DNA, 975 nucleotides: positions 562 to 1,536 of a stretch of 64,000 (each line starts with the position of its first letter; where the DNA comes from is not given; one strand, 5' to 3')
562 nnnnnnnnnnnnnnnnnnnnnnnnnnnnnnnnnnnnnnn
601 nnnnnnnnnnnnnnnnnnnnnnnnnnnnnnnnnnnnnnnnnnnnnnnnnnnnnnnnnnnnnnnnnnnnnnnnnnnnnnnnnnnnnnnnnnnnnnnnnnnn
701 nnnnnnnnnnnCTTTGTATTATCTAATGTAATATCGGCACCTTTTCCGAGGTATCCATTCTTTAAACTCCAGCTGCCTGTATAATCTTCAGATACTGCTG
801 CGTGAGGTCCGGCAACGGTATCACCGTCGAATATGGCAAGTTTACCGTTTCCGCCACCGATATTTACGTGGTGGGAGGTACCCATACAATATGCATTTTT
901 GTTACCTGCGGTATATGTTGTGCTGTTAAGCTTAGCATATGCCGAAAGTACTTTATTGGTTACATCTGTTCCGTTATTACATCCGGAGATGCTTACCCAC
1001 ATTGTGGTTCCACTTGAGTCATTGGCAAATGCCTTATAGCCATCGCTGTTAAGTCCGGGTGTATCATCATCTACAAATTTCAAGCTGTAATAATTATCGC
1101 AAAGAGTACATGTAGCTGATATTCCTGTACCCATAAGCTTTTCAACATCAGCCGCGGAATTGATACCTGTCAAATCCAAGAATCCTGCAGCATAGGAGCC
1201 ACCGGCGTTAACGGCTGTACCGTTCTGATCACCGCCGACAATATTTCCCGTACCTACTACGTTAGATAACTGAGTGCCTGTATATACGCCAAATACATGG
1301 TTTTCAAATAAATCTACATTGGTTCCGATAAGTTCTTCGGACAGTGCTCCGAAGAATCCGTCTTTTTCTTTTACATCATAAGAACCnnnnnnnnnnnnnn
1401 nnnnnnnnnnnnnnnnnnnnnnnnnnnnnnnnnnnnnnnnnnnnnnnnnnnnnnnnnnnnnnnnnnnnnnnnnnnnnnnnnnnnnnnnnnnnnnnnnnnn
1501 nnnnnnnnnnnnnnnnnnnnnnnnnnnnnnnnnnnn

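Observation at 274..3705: Long flagellins carry a conserved insert with an invariant CxxC, two further Cys and a His-His pair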

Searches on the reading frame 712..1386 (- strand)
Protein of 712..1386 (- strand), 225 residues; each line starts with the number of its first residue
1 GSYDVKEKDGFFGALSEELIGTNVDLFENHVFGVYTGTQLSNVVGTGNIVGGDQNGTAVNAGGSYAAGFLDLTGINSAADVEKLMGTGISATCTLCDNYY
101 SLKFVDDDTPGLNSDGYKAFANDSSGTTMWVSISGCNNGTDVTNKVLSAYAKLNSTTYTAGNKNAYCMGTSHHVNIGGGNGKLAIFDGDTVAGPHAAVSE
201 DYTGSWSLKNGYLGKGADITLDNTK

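Call 4: find_homologous_proteins(query=window:712-1386:-, max_evalue=0.001)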
Query seq(225 aa): 364 candidates shared short words with the query, none scored E <= 0.001.

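Call 5: search_solved_structures(query=window:712-1386:-, max_evalue=10)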
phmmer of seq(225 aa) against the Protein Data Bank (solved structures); distinct sequences matched with E-value up to 10: 0.

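Call 6: search_protein_families(library=ncbifam, proteins=[window:712-1386:-], max_evalue=1)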
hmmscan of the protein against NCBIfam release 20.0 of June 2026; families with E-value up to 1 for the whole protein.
seq(225 aa): 0 families

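Call 10: find_related_loci(query=A2, collection=genome_contigs, flank=6000)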
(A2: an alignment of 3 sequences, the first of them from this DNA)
Query A2 (225 aa) in genome_contigs; peptide patterns used: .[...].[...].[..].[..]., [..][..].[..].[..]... (x = any residue, [..] = any of these).
108 stretches matched a pattern; 2 encode a relative of the query (tblastn E <= 1e-3); 2 distinct loci.
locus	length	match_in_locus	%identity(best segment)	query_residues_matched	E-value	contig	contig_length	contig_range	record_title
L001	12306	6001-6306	32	55-152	2e-11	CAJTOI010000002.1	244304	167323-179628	MAG TPA_asm: uncultured Roseburia sp. isolate MGBC104949 genome assembly, contig: MGBC104949.2, whole genome shotgun seq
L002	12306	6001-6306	30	55-152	1e-9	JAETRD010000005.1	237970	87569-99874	MAG: Lachnospiraceae bacterium isolate S29_Bin3 scaffold_80, whole genome shotgun sequence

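Call 15: search_protein_representatives(alignment_id=A2)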
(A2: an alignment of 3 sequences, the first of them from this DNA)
Query: 3 sequences, 243 profile positions. Proteins with E-value up to 0.001 (for the whole library): 54; up to 1e-10: 2; up to 1e-30: 2. The best 54 are listed.
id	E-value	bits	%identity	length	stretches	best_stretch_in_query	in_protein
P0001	8.6e-128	441.2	-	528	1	1-243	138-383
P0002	1.6e-60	221.0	-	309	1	85-234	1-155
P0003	1.4e-10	57.5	-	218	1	9-56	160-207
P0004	2.2e-09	53.5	-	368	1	39-208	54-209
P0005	2.3e-09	53.5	-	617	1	50-153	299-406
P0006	2.6e-09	53.3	-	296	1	59-155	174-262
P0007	5.4e-09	52.2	-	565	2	62-156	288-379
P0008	3.6e-08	49.6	-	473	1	63-156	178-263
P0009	5.9e-08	48.8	-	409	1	52-151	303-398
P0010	6.5e-08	48.7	-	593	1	62-157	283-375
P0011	8.6e-08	48.3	-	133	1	48-161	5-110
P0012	1.2e-07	47.9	-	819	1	40-152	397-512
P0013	1.5e-07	47.5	-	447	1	32-149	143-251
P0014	2.2e-06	43.7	-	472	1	62-153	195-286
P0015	2.6e-06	43.5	-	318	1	48-151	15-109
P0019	4.3e-06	42.7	-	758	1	63-155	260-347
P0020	4.8e-06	42.6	-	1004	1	60-149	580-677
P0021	4.9e-06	42.6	-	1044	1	56-155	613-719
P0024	6.6e-06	42.1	-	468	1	58-154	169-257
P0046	3.5e-04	36.5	-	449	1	60-119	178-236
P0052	6.2e-04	35.7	-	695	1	31-150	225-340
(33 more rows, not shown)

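Call 43: find_encoding_contigs(protein=P0002, flank=8000, max_places=3)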
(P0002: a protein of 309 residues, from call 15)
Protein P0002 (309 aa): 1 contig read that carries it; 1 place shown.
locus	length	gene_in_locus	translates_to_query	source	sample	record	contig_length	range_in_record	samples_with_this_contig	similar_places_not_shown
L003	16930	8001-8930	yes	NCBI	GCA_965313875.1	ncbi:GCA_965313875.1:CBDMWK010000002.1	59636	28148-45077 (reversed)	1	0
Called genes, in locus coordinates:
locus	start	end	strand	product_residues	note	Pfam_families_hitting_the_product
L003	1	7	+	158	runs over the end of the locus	PF05130:FlgN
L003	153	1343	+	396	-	PF00669:Flagellin_N, PF00700:Flagellin_C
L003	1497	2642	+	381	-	PF00669:Flagellin_N, PF00700:Flagellin_C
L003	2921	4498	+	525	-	PF00669:Flagellin_N, PF00700:Flagellin_C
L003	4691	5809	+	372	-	PF00669:Flagellin_N, PF00700:Flagellin_C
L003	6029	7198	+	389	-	PF00669:Flagellin_N, PF00700:Flagellin_C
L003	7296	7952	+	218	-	PF00669:Flagellin_N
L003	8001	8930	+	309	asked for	PF00700:Flagellin_C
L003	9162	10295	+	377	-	PF00669:Flagellin_N, PF00700:Flagellin_C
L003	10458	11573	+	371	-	PF00669:Flagellin_N, PF00700:Flagellin_C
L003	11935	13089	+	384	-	PF00669:Flagellin_N, PF00700:Flagellin_C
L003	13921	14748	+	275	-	PF12784:PDDEXK_2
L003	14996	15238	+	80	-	-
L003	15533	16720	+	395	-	PF00669:Flagellin_N, PF00700:Flagellin_C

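Call 50: list_cluster_members(proteins=[P0005, P0008, P0010, P0013, P0020, P0021, P0024, P0046, P0052, P0019])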
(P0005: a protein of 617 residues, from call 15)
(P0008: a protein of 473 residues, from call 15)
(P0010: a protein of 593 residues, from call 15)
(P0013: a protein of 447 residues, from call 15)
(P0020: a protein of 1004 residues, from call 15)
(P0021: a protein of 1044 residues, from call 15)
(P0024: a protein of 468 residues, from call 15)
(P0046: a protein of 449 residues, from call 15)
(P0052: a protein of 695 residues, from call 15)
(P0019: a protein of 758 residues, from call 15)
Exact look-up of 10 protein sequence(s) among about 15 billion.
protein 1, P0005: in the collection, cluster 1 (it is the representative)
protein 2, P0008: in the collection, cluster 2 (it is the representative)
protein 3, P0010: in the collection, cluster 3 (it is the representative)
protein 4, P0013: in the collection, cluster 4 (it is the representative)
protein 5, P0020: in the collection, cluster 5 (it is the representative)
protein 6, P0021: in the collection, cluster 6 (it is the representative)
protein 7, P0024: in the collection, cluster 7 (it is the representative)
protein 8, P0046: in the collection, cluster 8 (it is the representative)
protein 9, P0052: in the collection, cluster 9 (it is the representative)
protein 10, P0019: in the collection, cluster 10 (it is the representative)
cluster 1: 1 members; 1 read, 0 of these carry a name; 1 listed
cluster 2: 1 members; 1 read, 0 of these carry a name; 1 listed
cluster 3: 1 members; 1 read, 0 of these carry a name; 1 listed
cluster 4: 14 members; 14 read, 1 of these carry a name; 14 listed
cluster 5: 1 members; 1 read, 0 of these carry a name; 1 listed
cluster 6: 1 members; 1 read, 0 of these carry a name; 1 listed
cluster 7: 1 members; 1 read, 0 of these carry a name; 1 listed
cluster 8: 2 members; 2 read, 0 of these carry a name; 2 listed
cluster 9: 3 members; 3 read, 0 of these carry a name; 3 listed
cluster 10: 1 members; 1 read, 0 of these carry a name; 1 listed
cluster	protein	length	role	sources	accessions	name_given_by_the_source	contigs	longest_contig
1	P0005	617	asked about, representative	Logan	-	-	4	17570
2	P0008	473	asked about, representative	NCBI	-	-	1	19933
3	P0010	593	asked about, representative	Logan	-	-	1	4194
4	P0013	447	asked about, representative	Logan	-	-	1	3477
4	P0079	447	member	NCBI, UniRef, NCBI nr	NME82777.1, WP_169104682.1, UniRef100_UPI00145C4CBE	flagellin [Clostridium sp. SM-530-WT-3G] | flagellin N-terminal helical domain-containing protein n=1 Tax=Clostridium sp. ...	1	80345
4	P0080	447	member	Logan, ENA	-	-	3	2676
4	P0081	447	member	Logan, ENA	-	-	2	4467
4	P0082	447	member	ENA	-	-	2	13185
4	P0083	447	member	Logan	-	-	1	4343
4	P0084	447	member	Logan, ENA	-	-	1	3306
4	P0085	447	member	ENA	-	-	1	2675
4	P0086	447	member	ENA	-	-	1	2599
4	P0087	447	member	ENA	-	-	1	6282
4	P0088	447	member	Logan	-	-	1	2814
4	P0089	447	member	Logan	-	-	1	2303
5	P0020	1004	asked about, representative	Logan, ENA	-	-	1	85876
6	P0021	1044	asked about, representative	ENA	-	-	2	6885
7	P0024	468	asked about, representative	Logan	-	-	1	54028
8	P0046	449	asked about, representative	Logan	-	-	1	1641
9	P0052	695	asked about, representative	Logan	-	-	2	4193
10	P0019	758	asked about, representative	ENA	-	-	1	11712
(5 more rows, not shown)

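Call 51: search_protein_families(library=pfam, proteins=[P0052, P0020, P0019, P0012], max_evalue=0.001)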
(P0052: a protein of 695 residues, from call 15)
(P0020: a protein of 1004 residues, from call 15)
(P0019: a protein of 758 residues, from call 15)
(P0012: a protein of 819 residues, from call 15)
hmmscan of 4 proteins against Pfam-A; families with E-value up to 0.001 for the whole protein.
P0052 (695 aa): 2 families
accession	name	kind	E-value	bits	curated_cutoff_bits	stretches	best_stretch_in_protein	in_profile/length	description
PF00669.25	Flagellin_N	-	5.2e-13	49.7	26.6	1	5-141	3-139/139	Bacterial flagellin N-terminal helical region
PF00700.27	Flagellin_C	-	0.00071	20.3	23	0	627-695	16-86/86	Bacterial flagellin C-terminal helical region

P0020 (1004 aa): 2 families
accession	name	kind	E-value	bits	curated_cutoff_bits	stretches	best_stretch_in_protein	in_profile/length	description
PF00669.25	Flagellin_N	-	8.4e-37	126.8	26.6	1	4-140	1-137/139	Bacterial flagellin N-terminal helical region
PF00700.27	Flagellin_C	-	1.9e-19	70.2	23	1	919-1003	2-86/86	Bacterial flagellin C-terminal helical region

P0019 (758 aa): 2 families
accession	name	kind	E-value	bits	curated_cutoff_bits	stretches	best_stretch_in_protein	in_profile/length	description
PF00669.25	Flagellin_N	-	4.1e-46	156.9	26.6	1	3-139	1-137/139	Bacterial flagellin N-terminal helical region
PF00700.27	Flagellin_C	-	2.2e-21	76.4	23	1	672-757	1-86/86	Bacterial flagellin C-terminal helical region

P0012 (819 aa): 1 family
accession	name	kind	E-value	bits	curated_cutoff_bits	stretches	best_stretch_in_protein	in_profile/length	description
PF00700.27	Flagellin_C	-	2.4e-17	63.5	23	1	731-816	1-86/86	Bacterial flagellin C-terminal helical region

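Call 86: search_protein_families(library=ncbifam, proteins=[P0052], max_evalue=0.00001)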
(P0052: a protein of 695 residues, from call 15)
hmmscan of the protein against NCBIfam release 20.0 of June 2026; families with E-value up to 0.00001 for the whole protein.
P0052 (695 aa): 9 families
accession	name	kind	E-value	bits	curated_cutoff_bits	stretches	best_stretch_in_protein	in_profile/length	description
TIGR02550.1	flagell_flgL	equivalog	7.9e-47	160.4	127.2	2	2-152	1-152/387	flagellar hook-associated protein FlgL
NF005187.0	PRK06663.1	equivalog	1.1e-31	110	337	2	1-144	2-145/419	flagellar hook-associated protein 3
NF009361.0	PRK12717.1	equivalog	1.1e-17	63.8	407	2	1-144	1-144/524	flagellar hook-associated protein 3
NF006265.0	PRK08412.1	equivalog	2.7e-17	62.2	749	2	1-144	1-143/827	flagellar hook-associated protein FlgL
NF005980.0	PRK08073.1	equivalog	8e-16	58.1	291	1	9-144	9-143/287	flagellar hook-associated protein 3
NF011282.0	PRK14692.1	equivalog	2.2e-15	56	878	2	1-143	1-142/749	flagellar hook-associated protein FlgL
NF009362.0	PRK12718.1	equivalog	1.6e-09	37.3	602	1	1-148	1-149/510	flagellar hook-associated protein FlgL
NF006489.0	PRK08913.1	equivalog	8.6e-08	32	217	0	523-695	165-302/303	flagellin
NF004669.0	PRK06008.1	equivalog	8.8e-07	28.6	230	0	48-144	51-144/348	flagellar hook-associated family protein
